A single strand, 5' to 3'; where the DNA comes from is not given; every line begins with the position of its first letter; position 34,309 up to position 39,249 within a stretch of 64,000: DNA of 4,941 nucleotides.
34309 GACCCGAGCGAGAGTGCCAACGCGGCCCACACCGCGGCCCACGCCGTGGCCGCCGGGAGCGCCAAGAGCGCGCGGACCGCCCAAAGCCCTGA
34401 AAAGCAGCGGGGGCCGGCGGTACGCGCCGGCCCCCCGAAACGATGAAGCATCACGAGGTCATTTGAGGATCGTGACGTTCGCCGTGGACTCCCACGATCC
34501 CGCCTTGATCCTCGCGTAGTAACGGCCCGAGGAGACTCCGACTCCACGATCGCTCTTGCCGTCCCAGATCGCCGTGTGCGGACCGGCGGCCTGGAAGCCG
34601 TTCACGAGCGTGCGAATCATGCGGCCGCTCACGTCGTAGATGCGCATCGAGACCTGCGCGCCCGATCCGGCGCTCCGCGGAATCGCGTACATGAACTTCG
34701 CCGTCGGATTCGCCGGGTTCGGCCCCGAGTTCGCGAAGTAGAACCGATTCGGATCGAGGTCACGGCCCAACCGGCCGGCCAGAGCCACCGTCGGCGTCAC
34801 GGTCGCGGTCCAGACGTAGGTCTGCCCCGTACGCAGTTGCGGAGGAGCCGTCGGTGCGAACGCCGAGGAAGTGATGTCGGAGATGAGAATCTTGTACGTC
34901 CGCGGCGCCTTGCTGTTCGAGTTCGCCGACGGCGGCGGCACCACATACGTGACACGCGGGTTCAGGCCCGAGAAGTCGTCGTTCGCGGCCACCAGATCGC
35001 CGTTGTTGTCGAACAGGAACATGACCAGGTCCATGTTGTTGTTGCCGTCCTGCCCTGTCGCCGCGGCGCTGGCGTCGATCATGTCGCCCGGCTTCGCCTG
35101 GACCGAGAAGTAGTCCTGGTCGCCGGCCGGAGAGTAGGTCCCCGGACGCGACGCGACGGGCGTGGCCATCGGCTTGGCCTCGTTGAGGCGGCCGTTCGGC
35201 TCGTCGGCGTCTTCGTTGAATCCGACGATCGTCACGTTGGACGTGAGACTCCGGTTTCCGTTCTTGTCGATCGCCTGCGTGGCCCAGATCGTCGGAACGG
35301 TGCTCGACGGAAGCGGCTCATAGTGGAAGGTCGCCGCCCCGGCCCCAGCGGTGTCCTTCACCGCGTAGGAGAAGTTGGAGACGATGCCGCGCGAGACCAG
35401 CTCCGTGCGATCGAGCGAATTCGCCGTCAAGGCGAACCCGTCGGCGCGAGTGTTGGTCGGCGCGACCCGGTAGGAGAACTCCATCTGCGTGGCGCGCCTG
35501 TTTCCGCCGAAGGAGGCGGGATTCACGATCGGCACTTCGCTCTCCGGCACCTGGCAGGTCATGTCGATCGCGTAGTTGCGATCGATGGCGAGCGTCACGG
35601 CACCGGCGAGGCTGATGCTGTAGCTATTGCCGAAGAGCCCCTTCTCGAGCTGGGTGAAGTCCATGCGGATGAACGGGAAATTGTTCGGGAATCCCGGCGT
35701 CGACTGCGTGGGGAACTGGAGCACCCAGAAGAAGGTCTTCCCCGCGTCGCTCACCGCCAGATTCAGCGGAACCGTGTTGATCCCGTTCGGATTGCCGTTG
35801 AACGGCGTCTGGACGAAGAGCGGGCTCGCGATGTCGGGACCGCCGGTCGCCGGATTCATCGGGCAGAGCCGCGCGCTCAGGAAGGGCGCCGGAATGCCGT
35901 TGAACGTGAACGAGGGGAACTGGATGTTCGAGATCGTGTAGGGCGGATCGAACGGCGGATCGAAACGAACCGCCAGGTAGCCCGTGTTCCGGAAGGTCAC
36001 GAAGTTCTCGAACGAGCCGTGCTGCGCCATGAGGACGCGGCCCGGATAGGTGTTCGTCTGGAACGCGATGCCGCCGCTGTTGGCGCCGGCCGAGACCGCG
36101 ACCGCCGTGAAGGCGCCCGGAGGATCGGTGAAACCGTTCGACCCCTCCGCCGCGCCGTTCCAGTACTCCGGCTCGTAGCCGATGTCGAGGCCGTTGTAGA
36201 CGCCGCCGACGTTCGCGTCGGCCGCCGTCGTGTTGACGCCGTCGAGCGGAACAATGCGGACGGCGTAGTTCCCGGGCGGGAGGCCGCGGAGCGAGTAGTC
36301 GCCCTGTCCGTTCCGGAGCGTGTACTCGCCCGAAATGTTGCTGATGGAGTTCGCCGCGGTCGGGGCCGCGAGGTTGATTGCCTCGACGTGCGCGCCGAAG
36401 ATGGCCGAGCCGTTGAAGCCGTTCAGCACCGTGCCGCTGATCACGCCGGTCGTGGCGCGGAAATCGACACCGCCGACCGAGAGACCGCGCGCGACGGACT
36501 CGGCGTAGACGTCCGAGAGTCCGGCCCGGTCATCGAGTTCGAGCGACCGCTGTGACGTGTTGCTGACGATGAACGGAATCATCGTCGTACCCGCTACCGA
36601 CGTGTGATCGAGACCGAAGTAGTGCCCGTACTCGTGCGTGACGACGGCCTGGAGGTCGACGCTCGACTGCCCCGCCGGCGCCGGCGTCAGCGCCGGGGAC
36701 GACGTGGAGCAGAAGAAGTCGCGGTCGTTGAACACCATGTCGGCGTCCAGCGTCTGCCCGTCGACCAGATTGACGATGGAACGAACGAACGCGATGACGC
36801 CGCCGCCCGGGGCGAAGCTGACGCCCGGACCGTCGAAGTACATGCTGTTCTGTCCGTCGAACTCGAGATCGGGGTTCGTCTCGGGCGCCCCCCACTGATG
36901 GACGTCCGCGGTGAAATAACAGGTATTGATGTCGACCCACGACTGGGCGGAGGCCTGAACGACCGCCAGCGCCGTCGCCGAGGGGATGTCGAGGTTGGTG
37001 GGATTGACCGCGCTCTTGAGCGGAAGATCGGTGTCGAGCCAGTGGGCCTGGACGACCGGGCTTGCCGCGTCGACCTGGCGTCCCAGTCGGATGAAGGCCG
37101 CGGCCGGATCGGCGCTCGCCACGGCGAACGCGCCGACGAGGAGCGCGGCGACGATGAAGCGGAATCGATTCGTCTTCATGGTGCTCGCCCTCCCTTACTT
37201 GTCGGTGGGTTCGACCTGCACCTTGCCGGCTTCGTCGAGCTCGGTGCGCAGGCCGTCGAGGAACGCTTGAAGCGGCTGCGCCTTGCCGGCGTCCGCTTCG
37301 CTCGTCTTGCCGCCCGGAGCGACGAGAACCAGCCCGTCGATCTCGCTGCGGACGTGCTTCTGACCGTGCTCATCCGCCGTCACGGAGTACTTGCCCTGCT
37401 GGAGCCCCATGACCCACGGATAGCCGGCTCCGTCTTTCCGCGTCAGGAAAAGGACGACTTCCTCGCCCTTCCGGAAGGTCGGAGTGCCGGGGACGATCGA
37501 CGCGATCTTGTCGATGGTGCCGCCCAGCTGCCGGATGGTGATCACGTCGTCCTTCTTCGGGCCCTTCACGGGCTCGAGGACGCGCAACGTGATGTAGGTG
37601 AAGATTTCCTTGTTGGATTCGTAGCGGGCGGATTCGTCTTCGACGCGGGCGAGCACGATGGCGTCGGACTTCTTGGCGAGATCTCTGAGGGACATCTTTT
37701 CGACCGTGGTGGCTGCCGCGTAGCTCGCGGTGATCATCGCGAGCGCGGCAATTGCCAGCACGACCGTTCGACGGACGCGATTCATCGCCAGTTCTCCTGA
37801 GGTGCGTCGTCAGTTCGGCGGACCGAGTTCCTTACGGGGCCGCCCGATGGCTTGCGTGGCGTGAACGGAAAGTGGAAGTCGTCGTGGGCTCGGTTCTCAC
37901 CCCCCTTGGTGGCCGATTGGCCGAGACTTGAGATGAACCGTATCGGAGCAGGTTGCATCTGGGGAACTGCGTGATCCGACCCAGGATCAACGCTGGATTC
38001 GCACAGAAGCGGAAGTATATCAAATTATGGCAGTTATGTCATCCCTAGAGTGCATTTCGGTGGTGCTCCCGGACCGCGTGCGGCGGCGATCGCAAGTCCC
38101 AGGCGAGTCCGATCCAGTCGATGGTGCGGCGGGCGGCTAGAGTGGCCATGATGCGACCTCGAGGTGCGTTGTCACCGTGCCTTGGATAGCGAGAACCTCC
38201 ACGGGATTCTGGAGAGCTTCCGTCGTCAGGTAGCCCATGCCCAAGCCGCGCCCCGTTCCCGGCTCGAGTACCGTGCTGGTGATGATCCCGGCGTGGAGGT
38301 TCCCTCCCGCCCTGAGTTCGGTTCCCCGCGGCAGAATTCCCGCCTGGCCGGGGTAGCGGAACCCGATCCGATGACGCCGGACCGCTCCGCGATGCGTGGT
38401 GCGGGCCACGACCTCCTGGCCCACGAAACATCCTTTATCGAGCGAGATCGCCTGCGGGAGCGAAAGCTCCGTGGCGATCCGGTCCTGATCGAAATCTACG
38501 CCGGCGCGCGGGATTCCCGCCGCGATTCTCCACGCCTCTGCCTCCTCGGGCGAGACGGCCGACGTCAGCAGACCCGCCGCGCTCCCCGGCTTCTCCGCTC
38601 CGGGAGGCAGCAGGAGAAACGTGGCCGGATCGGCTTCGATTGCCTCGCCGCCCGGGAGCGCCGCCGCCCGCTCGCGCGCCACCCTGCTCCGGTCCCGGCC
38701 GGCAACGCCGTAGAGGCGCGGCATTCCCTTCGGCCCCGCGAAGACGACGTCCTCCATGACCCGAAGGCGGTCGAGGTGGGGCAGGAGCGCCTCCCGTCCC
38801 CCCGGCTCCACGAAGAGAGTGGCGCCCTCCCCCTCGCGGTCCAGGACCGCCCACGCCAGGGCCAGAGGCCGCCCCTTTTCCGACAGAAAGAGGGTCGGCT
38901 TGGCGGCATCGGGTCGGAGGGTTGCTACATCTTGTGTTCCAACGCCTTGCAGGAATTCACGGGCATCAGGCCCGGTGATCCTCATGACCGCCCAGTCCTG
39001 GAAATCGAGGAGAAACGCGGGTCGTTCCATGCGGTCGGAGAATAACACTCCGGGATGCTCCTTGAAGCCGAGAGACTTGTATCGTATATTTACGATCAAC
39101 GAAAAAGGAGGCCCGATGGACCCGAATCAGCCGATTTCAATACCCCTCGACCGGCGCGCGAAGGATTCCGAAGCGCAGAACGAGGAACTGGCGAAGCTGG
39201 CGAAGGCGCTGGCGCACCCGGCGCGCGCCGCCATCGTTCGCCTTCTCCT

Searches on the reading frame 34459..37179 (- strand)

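Call 25: search_protein_families(library=pfam, proteins=[window:34459-37179:-], max_evalue=0.001)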
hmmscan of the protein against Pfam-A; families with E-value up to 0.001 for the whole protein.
window:34459-37179:- (906 aa): 3 families
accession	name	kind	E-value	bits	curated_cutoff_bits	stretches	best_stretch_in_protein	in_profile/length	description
PF00413.30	Peptidase_M10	-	1.9e-11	44.5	24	1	64-225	17-158/159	Matrixin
PF13860.13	FlgD_ig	-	2.6e-09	37.3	27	1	841-893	23-75/79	FlgD Ig-like domain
PF13620.12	CarboxypepD_reg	-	5e-08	33.6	32.3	1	247-310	2-55/82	Carboxypeptidase regulatory-like domain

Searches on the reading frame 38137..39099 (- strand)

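Call 25: search_protein_families(library=pfam, proteins=[window:38137-39099:-], max_evalue=0.001)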
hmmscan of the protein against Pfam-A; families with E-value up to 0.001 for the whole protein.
window:38137-39099:- (320 aa): 1 family
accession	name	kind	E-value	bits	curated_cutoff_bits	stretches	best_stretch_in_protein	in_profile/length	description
PF01571.26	GCV_T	-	2e-06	27.7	25.6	1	30-80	42-92/255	Aminomethyltransferase folate-binding domain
